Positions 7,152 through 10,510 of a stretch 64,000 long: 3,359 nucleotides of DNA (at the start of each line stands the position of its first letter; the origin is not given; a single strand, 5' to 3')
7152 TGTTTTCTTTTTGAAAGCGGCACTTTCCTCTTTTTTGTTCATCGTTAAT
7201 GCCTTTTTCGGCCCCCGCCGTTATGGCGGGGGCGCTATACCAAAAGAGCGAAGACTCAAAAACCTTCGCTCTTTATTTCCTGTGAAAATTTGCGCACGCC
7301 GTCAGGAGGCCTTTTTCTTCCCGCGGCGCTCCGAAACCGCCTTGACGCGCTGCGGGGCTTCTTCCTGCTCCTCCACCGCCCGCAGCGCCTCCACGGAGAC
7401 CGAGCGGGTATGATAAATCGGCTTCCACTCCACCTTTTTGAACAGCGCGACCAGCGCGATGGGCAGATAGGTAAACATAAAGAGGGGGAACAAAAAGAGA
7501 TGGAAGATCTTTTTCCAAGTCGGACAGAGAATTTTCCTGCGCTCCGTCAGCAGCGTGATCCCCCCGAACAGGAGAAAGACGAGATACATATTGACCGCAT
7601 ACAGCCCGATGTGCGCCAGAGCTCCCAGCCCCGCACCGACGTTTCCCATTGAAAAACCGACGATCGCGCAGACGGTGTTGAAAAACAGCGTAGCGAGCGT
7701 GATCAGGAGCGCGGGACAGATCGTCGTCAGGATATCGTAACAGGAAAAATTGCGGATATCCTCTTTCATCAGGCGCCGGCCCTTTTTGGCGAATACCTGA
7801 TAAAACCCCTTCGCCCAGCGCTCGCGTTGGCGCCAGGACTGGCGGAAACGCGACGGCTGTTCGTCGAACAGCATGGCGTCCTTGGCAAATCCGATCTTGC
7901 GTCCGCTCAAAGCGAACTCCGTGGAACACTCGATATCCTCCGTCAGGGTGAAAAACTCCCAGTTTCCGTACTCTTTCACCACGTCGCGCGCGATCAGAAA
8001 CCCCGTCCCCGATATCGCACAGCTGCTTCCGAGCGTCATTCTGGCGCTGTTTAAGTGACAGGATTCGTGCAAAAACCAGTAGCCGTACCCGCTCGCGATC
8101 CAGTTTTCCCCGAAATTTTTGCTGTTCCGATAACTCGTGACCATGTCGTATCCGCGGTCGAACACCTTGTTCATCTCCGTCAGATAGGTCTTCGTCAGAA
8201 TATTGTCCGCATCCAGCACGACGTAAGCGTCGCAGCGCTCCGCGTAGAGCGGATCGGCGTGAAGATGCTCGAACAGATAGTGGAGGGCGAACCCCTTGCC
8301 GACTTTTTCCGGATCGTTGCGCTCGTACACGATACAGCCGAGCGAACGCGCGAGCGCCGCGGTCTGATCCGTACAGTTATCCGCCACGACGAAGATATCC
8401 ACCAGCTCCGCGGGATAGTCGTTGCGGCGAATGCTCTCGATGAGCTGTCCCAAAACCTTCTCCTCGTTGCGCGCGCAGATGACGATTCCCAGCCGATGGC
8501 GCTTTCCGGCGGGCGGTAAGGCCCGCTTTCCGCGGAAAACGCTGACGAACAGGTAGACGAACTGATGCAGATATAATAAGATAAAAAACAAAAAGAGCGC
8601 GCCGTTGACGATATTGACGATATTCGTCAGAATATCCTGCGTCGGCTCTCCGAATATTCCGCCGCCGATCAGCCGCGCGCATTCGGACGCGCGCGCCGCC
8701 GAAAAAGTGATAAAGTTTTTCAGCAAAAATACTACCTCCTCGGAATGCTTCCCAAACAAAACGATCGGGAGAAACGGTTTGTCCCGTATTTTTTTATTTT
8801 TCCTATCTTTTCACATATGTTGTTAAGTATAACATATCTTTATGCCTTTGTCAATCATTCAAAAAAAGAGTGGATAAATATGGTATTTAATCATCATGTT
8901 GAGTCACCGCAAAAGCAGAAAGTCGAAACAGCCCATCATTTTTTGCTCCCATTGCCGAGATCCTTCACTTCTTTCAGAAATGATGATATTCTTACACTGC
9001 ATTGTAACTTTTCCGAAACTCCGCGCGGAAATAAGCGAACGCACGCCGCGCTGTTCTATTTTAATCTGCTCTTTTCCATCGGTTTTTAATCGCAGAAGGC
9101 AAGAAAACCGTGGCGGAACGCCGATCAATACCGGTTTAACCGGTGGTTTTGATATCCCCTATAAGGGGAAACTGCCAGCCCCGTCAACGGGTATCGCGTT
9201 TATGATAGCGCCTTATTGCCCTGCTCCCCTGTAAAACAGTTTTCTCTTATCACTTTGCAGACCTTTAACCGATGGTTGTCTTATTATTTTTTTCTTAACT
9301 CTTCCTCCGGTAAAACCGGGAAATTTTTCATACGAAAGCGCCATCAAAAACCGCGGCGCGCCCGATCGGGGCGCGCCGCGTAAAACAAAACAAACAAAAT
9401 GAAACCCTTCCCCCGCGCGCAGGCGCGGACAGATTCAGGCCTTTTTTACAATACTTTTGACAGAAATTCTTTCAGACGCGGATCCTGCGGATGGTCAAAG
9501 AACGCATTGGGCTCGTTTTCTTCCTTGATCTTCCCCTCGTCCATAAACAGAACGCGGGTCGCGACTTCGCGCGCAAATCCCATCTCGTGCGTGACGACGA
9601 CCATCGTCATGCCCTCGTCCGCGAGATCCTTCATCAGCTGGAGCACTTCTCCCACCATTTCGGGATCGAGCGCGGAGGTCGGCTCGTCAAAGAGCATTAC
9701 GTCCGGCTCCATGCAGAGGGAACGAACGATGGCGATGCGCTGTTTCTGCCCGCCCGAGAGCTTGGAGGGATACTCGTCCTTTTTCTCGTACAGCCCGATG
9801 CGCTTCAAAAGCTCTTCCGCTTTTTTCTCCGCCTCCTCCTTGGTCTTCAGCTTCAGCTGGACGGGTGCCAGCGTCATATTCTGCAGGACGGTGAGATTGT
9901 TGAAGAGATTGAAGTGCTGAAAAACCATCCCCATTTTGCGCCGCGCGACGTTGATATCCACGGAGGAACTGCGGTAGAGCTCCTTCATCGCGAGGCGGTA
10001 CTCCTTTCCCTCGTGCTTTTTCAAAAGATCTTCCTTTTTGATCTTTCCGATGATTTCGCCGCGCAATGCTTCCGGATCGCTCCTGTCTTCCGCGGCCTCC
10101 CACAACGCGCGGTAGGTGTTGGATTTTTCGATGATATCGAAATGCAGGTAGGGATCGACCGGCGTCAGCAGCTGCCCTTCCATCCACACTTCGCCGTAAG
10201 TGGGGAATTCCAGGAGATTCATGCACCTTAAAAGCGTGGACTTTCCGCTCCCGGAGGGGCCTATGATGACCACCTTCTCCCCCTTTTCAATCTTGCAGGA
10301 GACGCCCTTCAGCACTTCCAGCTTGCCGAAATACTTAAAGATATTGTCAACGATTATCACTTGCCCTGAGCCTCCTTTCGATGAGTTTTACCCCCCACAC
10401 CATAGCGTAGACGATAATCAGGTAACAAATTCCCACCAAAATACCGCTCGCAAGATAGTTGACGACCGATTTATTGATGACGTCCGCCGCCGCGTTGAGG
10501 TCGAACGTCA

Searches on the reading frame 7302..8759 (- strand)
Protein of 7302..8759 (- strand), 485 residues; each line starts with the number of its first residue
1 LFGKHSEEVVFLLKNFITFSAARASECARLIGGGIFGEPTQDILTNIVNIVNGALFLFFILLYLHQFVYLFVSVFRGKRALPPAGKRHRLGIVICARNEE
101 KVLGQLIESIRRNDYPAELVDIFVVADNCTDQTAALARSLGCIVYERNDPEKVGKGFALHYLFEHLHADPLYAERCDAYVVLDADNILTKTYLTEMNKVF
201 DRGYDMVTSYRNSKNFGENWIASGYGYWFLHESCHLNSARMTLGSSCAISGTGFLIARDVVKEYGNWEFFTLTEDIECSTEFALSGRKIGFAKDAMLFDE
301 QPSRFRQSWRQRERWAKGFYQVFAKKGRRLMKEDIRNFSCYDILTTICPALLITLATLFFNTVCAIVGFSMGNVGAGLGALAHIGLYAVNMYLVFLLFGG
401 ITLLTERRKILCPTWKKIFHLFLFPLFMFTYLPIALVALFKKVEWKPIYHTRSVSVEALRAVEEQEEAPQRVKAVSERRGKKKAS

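Call 51: search_protein_families(library=pfam, proteins=[window:7302-8759:-], max_evalue=0.01)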
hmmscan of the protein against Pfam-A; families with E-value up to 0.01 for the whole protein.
window:7302-8759:- (485 aa): 5 families
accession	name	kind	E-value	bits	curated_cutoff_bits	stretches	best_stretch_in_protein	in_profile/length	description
PF13641.12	Glyco_tranf_2_3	-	4e-29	102.7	27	1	89-318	2-230/230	Glycosyltransferase like family 2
PF13632.12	Glyco_trans_2_3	-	2.6e-19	70.2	27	1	180-396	3-156/198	Glycosyl transferase family group 2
PF00535.33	Glycos_transf_2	-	2.1e-15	57.5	23.3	1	92-264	2-167/168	Glycosyl transferase family 2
PF13506.12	Glyco_transf_21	-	9.2e-06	25.7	21.7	1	175-317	30-174/174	Glycosyl transferase family 21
PF13704.12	Glyco_tranf_2_4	-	0.0018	19.2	27.5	1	97-190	1-86/98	Glycosyl transferase family 2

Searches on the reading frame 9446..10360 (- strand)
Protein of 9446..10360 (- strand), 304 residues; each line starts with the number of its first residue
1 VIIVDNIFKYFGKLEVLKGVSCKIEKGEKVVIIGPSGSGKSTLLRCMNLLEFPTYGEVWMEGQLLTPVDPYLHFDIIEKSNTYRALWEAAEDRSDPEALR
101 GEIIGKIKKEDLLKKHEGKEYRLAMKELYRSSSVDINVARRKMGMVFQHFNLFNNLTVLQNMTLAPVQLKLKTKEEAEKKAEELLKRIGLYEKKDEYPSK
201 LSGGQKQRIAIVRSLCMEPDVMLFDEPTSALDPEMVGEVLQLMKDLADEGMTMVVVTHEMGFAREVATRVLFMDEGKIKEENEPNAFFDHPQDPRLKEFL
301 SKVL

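Call 51: search_protein_families(library=pfam, proteins=[window:9446-10360:-], max_evalue=0.01)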
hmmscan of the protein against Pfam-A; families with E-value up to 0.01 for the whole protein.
window:9446-10360:- (304 aa): 15 families
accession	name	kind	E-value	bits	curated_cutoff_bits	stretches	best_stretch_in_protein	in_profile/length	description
PF00005.33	ABC_tran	-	8.6e-34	117.5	25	2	134-229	52-137/137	ABC transporter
PF13304.12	AAA_21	-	1.7e-13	51.8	27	2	162-260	181-300/304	AAA domain, putative AbiEii toxin, Type IV TA system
PF02463.25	SMC_N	-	1.1e-07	32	40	1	168-268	110-207/220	RecF/RecN/SMC N terminal domain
PF13476.12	AAA_23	-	3.6e-06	28.2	27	1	30-196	22-181/201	AAA domain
PF13555.12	AAA_29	-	4.6e-05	23.5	27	1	20-48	15-43/61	P-loop containing region of AAA domain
PF20703.3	nSTAND1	-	0.00043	20.5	27.1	1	10-46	16-52/379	Novel STAND NTPase 1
PF09818.15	ABC_ATPase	-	0.00078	19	23.2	0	202-279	159-252/283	P-loop domain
PF13191.12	AAA_16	-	0.0013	19.7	32.6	1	26-48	21-45/167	AAA ATPase domain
PF13175.12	AAA_15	-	0.0029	17.7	32.1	0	28-50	24-46/374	AAA ATPase domain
PF25199.1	nSTAND_NTPase5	-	0.0035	17.6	34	0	26-45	40-59/145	Novel STAND NTPase 5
PF13521.12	AAA_28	-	0.0043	17.7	27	0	29-58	1-31/164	AAA domain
PF13166.12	AAA_13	-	0.0043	16.2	36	0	218-271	526-582/713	AAA domain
PF24389.1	ORC-CDC6-like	-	0.0046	16.2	27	1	25-48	30-53/571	ORC-CDC6-like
PF00503.26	G-alpha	-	0.0053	16.4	48.8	1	28-141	22-132/333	G-protein alpha subunit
PF13401.12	AAA_22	-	0.008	16.9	27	0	30-48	8-26/130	AAA domain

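Call 59: find_encoding_contigs(protein=window:9446-10360:-, flank=3000, max_places=8)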
Protein window:9446-10360:- (304 aa): 24 contigs read that carry it; 3 places shown.
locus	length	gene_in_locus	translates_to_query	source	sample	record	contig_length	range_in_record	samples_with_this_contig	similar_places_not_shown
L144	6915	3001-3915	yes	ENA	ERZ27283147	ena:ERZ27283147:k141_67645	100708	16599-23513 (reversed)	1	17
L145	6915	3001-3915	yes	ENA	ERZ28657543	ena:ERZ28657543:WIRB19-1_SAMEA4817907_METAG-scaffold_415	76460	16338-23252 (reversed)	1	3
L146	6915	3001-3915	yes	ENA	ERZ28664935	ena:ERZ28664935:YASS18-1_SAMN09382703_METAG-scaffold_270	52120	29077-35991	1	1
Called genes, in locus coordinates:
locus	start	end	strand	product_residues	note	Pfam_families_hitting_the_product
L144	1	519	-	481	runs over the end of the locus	PF03323:GerA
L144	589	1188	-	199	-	-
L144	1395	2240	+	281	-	PF00497:SBP_bac_3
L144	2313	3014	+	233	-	PF00528:BPD_transp_1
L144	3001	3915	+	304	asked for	PF02463:SMC_N (faint), PF13476:AAA_23 (weak), PF00005:ABC_tran, PF13304:AAA_21 (weak), PF00005:ABC_tran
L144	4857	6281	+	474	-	PF00535:Glycos_transf_2, PF13641:Glyco_tranf_2_3, PF13632:Glyco_trans_2_3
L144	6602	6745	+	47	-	-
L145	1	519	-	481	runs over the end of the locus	PF03323:GerA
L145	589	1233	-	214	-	-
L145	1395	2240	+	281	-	PF00497:SBP_bac_3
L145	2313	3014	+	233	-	PF00528:BPD_transp_1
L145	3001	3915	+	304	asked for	PF02463:SMC_N (faint), PF13476:AAA_23 (weak), PF00005:ABC_tran, PF13304:AAA_21 (weak), PF00005:ABC_tran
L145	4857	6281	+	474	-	PF00535:Glycos_transf_2, PF13641:Glyco_tranf_2_3, PF13632:Glyco_trans_2_3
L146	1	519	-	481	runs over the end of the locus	PF03323:GerA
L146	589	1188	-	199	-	-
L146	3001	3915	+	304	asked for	PF02463:SMC_N (faint), PF13476:AAA_23 (weak), PF00005:ABC_tran, PF13304:AAA_21 (weak), PF00005:ABC_tran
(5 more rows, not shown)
